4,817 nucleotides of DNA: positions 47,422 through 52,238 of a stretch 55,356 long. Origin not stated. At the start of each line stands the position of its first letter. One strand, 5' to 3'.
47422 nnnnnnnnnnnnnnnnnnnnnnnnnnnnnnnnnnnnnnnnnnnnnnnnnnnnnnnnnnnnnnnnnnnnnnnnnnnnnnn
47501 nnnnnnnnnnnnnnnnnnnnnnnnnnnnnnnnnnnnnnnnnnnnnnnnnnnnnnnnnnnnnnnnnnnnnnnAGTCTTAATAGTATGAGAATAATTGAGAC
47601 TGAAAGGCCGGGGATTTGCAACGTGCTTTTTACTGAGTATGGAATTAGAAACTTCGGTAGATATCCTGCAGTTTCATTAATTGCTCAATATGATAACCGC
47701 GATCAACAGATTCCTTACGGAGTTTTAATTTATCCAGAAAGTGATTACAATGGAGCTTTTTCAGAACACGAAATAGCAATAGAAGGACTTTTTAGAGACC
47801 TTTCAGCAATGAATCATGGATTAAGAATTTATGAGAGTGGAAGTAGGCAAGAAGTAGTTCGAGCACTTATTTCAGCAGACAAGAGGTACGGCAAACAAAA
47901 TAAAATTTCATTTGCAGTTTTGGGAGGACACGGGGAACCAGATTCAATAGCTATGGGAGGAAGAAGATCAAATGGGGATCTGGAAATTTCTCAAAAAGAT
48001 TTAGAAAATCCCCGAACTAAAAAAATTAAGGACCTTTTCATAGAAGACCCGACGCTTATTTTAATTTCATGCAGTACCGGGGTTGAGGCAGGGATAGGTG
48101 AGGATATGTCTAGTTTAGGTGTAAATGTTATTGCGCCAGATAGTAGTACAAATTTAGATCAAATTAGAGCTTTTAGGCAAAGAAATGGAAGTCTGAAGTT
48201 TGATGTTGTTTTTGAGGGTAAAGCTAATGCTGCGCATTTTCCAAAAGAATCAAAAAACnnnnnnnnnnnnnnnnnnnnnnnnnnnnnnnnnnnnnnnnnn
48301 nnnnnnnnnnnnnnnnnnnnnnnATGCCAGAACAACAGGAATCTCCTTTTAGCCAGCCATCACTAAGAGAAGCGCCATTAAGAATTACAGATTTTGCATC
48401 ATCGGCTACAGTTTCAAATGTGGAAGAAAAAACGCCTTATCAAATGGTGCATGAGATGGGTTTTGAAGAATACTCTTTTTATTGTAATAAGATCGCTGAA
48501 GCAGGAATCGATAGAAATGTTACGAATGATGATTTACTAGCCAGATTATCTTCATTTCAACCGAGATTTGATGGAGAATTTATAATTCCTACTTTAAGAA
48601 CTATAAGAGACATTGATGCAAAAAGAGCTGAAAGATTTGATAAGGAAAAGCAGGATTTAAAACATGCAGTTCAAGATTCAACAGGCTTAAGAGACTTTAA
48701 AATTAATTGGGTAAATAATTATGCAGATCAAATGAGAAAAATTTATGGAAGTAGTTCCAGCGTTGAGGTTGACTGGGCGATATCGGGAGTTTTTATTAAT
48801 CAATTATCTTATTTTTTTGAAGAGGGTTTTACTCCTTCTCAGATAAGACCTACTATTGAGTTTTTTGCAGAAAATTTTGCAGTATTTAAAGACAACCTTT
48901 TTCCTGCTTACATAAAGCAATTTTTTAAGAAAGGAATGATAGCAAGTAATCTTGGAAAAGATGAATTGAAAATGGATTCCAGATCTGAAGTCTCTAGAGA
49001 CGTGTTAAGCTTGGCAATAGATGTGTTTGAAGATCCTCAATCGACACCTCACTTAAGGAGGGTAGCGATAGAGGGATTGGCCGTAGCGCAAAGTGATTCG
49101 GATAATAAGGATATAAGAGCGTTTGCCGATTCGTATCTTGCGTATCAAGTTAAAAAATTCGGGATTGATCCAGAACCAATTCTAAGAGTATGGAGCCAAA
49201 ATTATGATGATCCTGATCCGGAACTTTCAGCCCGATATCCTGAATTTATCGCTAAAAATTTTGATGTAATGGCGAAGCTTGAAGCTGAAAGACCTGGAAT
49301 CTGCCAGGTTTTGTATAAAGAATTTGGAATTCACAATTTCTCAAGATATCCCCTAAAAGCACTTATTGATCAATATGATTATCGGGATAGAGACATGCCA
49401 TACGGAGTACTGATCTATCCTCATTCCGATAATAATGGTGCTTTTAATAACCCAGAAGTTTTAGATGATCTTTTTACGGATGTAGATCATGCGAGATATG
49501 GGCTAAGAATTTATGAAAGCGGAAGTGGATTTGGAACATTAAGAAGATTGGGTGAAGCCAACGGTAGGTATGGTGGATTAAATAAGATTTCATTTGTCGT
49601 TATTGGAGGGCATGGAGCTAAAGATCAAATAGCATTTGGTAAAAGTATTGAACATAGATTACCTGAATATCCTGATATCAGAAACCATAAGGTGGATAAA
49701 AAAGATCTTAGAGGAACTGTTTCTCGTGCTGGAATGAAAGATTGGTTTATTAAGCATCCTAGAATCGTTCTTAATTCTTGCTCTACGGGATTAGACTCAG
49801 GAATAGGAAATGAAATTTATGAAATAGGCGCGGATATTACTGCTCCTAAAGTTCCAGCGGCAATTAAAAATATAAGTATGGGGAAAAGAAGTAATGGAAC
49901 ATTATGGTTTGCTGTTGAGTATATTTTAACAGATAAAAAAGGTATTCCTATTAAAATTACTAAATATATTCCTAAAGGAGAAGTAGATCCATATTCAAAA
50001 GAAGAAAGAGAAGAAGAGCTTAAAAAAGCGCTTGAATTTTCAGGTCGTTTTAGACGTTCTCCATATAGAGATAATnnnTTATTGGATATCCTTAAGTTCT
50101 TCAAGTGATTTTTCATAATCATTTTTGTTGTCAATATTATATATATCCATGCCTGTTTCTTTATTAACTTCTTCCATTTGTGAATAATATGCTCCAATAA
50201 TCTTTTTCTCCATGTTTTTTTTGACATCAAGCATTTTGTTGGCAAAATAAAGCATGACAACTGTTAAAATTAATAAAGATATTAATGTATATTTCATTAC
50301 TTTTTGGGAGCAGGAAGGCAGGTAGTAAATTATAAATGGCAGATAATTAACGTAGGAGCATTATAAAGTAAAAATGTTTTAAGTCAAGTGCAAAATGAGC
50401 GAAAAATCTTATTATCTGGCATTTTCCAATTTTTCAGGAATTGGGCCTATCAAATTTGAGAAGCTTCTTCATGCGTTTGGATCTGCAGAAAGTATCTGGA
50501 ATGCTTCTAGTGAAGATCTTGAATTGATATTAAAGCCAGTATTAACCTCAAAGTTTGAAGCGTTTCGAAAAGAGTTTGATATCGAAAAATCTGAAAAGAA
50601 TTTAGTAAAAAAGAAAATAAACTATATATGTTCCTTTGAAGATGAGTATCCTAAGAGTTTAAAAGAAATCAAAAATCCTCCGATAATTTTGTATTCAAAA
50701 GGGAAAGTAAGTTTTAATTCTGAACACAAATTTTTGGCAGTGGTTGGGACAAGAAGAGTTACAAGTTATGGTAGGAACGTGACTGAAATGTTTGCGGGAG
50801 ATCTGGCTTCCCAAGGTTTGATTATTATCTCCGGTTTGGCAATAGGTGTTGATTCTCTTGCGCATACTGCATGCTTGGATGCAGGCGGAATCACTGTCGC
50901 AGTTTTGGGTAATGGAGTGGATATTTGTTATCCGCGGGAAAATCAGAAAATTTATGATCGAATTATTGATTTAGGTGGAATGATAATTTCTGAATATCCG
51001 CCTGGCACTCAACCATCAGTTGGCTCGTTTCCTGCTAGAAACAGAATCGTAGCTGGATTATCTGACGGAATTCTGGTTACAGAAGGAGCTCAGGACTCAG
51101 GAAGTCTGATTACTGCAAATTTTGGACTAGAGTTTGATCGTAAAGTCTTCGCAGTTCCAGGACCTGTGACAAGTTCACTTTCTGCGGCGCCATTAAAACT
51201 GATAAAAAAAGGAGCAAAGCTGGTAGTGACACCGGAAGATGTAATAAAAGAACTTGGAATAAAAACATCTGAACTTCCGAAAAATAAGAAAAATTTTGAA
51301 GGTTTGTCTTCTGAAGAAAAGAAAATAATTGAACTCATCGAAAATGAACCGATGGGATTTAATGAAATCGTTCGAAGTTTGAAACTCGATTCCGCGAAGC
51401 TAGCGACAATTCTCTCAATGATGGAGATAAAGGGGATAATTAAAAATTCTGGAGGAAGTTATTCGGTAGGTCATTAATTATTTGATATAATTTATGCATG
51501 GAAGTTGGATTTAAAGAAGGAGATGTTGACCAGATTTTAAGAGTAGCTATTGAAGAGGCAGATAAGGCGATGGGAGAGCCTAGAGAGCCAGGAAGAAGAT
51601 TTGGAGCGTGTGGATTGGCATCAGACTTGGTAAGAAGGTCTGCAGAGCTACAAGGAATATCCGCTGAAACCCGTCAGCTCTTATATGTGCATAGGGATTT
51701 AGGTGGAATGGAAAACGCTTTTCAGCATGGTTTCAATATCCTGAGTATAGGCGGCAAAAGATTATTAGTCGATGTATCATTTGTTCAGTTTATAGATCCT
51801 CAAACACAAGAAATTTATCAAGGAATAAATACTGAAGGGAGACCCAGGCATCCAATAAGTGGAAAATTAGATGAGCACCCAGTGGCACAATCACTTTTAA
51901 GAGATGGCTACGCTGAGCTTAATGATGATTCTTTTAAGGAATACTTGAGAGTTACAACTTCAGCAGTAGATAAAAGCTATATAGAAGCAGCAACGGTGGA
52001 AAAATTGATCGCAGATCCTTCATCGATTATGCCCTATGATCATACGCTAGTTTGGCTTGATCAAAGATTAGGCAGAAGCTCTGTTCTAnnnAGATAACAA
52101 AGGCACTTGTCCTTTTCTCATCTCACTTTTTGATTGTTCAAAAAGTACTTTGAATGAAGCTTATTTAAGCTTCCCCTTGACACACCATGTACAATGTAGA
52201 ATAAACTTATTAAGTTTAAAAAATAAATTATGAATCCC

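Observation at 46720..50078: Tandem paralogs with a caspase-fold-like His/Cys dyad directly behind the elongasome genes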

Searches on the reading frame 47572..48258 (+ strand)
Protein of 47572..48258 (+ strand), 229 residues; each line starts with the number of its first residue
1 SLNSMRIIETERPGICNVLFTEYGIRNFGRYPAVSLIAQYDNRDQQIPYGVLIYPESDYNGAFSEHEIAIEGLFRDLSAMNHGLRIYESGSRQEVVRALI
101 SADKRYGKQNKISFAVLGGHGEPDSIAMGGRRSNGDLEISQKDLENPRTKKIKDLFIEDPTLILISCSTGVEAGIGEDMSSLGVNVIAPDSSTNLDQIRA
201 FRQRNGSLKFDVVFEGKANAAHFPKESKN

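Call 39: predict_structure(alignment_id=A2)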
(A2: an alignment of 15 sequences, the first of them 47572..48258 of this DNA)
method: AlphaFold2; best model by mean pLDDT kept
length: 229 residues; sequences in the alignment: 15
mean_pLDDT: 90.9   pTM: 0.89
mean pLDDT of the five models: 90.9, 90.5, 89.9, 88.6, 86.5
residues with pLDDT >= 90: 162; 70-90: 56; 50-70: 10; < 50: 1
segments of 3 or more residues with pLDDT < 50: none
pLDDT, mean of each block of 10 residues (from residue 1): 94 98 95 97 96 86 86 98 96 94 92 95 87 73 87 92 91 92 93 93 95 85 73
secondary structure, 60 per line:
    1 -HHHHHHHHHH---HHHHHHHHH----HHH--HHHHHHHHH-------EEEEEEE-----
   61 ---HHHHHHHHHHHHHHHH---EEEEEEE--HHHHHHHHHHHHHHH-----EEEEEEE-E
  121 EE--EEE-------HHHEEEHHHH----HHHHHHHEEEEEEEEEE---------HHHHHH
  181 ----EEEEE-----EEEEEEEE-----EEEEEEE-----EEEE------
elements in order: H2-11 H15-23 H33-41 E49-55 H64-79 E83-89 H92-106 E112-118 E120-122 E125-127 E138-140 H141-144 H149-155 E156-165 H175-180 E185-189 E195-202 E208-214 E220-223

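Call 42: fold_search(model_id=the predicted structure, library=pdb)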
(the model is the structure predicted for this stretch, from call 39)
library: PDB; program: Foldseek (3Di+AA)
matches with E <= 10: 1462; with E <= 0.001: 31
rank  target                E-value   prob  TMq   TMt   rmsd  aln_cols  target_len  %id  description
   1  7wr4_C                9.6e-05  1.00  0.44  0.42   6.2       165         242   16  Crystal structure of OspC3-calmodulin-caspase-4 complex (released 2023-01-25)
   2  9qpe_G                1.0e-04  1.00  0.46  0.57   6.5       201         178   14  Hcp3-Tce1 complex from the Pseudomonas aeruginosa Type VI Secretion System (released 2026-04-08)
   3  3deh_A                2.0e-04  1.00  0.37  0.36   9.9       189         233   14  Crystal Structures of Caspase-3 with Bound Isoquinoline-1,3,4-trione Derivative Inhibitors (released 2008-09-02)
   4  4jj8_A                2.0e-04  1.00  0.38  0.38  10.5       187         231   13  Caspase-3 specific unnatural amino acid peptides (released 2013-06-12)
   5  7wr0                  2.6e-04  1.00  0.40  0.39  10.4       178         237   16  P32 of caspase-4 C258A mutant (released 2023-01-25)
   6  6ns7_D                2.7e-04  1.00  0.42  0.40   8.8       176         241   12  Crystal structure of murine caspase-11 (released 2020-07-29)
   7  4ehk_C                3.1e-04  1.00  0.38  0.37  10.1       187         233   13  Allosteric Modulation of Caspase-3 through Mutagenesis (released 2012-06-06)
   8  3dei_A                3.3e-04  1.00  0.40  0.39   8.8       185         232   14  Crystal Structures of Caspase-3 with Bound Isoquinoline-1,3,4-trione Derivative Inhibitors (released 2008-09-02)
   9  4hva_A                4.0e-04  1.00  0.37  0.36   9.9       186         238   13  Mechanistic and Structural Understanding of Uncompetitive Inhibitors of Caspase-6 (released 2013-03-20)
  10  3dek_D                4.2e-04  1.00  0.40  0.39  10.4       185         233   16  Crystal Structures of Caspase-3 with Bound Isoquinoline-1,3,4-trione Derivative Inhibitors (released 2008-09-02)
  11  6ns7_A                5.4e-04  1.00  0.43  0.40  13.4       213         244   12  Crystal structure of murine caspase-11 (released 2020-07-29)
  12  4qul_C                5.4e-04  1.00  0.38  0.37  10.7       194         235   14  Caspase-3 F55W (released 2014-11-05)
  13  4qty_A                5.7e-04  1.00  0.38  0.37  10.0       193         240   13  Caspase-3 E190A (released 2014-11-05)
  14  4ehn_A                5.7e-04  1.00  0.38  0.37  10.1       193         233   14  Allosteric Modulation of Caspase-3 through Mutagenesis (released 2012-06-06)
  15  3itn_A                5.7e-04  1.00  0.38  0.36  10.1       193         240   14  Crystal structure of Pseudo-activated Procaspase-3 (released 2010-03-02)
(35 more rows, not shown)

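Call 47: search_solved_structures(query=A2, max_evalue=10, show_alignments=5)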
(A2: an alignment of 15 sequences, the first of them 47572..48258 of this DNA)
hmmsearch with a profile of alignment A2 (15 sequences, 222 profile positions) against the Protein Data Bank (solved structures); distinct sequences matched with E-value up to 10: 2.
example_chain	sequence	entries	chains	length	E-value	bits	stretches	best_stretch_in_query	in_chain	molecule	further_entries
9qpe_G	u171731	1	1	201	0.053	16.3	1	91-189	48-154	DUF4347 domain-containing protein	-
1p94_A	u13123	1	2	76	0.92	12.2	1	182-218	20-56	plasmid partition protein ParG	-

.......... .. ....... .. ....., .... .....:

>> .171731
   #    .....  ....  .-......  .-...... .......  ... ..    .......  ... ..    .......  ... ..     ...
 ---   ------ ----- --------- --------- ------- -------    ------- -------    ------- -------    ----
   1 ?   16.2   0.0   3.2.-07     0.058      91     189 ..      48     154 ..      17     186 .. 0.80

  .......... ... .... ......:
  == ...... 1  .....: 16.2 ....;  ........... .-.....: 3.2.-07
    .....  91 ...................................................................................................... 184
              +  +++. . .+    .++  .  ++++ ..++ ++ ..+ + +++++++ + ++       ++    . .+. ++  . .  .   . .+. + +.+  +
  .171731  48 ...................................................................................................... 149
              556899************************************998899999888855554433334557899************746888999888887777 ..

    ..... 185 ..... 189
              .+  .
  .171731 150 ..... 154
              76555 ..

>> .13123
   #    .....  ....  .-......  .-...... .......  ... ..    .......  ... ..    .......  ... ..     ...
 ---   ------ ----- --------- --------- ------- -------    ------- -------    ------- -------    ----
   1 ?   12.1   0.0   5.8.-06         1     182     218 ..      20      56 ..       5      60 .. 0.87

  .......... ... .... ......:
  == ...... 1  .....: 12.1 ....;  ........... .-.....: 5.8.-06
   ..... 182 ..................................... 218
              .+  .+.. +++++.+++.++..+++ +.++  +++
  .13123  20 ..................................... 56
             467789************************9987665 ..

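Call 48: search_protein_families(library=pfam, alignment_id=A2, max_evalue=10)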
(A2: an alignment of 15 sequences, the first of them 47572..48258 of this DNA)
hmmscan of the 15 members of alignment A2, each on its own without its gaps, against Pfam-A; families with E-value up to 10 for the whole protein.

A. member 1, window:47572-48258:+ (229 aa): 0 families

B. families by the number of members that match (of 15 scanned): 7 families
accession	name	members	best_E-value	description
PF14252.11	DUF4347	4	0.014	Domain of unknown function (DUF4347)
PF00148.24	Oxidored_nitro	1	0.0037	Nitrogenase component 1 type Oxidoreductase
PF07051.17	OCIA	1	0.056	Ovarian carcinoma immunoreactive antigen (OCIA)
PF12483.13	GIDE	1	0.061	E3 Ubiquitin ligase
PF12204.14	DUF3598_N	1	0.13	Domain of unknown function (DUF3598), N-terminal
PF18873.5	Sgo0707_N1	1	0.17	Sgo0707 N-terminal domain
PF05575.17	V_cholerae_RfbT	1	0.23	Vibrio cholerae RfbT protein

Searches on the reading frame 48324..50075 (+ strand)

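Call 4: search_protein_families(library=pfam, proteins=[window:48324-50075:+], max_evalue=1)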
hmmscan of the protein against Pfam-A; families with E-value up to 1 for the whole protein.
window:48324-50075:+ (584 aa): 1 family
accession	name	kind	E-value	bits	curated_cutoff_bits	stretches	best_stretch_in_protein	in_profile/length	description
PF01710.22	HTH_Tnp_IS630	-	0.21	12.1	21.3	1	260-286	61-87/119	Transposase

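Call 12: search_protein_families(library=ncbifam, proteins=[window:48324-50075:+], max_evalue=0.1)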
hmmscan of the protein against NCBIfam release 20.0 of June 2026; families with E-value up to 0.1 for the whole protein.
window:48324-50075:+ (584 aa): 0 families

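Call 63: search_protein_families(library=padloc, proteins=[window:48324-50075:+], max_evalue=1)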
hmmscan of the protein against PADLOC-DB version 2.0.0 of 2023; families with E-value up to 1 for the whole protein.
window:48324-50075:+ (584 aa): 0 families

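Call 64: search_protein_families(library=phrogs, proteins=[window:48324-50075:+], max_evalue=1)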
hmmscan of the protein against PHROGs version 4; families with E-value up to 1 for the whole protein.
window:48324-50075:+ (584 aa): 0 families

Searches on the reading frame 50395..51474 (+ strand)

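Call 12: search_protein_families(library=ncbifam, proteins=[window:50395-51474:+], max_evalue=0.1)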
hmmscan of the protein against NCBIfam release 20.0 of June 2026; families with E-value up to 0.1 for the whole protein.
window:50395-51474:+ (360 aa): 5 families
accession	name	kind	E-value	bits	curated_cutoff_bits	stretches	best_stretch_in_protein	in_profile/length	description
TIGR00732.1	dprA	equivalog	3.8e-74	248.6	191.15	1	71-287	5-220/220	DNA-processing protein DprA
NF008007.0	PRK10736.1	equivalog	5e-68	229.9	495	1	47-303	45-299/374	DNA-protecting protein DprA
TIGR00725.1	TIGR00725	hypoth_equivalog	0.0047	16.4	106.9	1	115-172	5-62/159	TIGR00725 family protein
NF010337.0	PRK13766.1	equivalog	0.044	11.9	610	1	10-44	725-759/781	Hef nuclease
NF011262.0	PRK14668.1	equivalog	0.051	11.9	544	1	10-44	527-561/577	excinuclease ABC subunit C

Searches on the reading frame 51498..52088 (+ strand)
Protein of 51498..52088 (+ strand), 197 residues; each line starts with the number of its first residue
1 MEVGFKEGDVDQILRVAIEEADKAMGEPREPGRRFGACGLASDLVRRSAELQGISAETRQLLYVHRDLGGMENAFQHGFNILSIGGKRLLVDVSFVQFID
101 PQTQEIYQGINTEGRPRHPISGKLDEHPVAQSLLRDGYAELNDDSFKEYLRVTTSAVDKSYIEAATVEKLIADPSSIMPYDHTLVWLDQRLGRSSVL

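Call 4: search_protein_families(library=pfam, proteins=[window:51498-52088:+], max_evalue=1)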
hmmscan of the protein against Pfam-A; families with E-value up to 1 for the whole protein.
window:51498-52088:+ (197 aa): 1 family
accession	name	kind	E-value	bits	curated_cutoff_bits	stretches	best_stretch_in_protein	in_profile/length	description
PF20900.3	PMT_C3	-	0.24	11.4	27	1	45-103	68-127/181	Pasteurella multocida toxin, C3 domain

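Call 12: search_protein_families(library=ncbifam, proteins=[window:51498-52088:+], max_evalue=0.1)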
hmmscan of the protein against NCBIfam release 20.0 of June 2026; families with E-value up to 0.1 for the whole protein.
window:51498-52088:+ (197 aa): 0 families

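Call 63: search_protein_families(library=padloc, proteins=[window:51498-52088:+], max_evalue=1)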
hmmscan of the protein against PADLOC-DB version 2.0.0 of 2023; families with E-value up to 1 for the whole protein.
window:51498-52088:+ (197 aa): 0 families

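Call 64: search_protein_families(library=phrogs, proteins=[window:51498-52088:+], max_evalue=1)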
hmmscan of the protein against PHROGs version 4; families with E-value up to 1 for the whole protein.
window:51498-52088:+ (197 aa): 0 families

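Call 74: search_solved_structures(query=window:51498-52088:+, max_evalue=10, show_alignments=1)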
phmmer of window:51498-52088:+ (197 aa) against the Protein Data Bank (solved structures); distinct sequences matched with E-value up to 10: 21.
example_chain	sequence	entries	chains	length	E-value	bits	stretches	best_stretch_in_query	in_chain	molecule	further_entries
5umb_A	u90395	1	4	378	0.36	13.9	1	121-172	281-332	Chaperone DnaK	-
8d1p_A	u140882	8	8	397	0.38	13.8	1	121-172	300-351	Chaperone DnaK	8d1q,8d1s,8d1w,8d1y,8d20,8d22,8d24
1c4a_A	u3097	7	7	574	1.8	11.6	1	17-74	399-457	PROTEIN (FE-ONLY HYDROGENASE) | PROTEIN (PERIPLASMIC HYDROGENASE 1) | Iron hydrogenase 1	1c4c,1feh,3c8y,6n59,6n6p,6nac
5la3_A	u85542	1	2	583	1.9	11.6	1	17-74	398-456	Iron hydrogenase 1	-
6gm0_A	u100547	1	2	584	1.9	11.6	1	17-74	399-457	Iron hydrogenase 1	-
6gm3_A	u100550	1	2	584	1.9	11.6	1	17-74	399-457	Iron hydrogenase 1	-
9rj9_A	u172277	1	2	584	1.9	11.6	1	17-74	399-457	Iron hydrogenase 1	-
4xdd_A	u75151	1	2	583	1.9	11.6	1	17-74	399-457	Iron hydrogenase 1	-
6gm2_A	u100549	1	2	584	1.9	11.6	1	17-74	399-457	Iron hydrogenase 1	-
6gly_A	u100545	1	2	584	1.9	11.6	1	17-74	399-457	Iron hydrogenase 1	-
9rjo_A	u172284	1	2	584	1.9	11.6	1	17-74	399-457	Iron hydrogenase 1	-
4xdc_A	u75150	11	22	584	1.9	11.6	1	17-74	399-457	Iron hydrogenase 1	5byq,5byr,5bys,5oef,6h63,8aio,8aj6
8cjy_A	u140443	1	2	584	1.9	11.6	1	17-74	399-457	Iron hydrogenase 1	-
6glz_A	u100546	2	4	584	1.9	11.6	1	17-74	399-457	Iron hydrogenase 1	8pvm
7qhf_A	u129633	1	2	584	1.9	11.6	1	17-74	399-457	Iron hydrogenase 1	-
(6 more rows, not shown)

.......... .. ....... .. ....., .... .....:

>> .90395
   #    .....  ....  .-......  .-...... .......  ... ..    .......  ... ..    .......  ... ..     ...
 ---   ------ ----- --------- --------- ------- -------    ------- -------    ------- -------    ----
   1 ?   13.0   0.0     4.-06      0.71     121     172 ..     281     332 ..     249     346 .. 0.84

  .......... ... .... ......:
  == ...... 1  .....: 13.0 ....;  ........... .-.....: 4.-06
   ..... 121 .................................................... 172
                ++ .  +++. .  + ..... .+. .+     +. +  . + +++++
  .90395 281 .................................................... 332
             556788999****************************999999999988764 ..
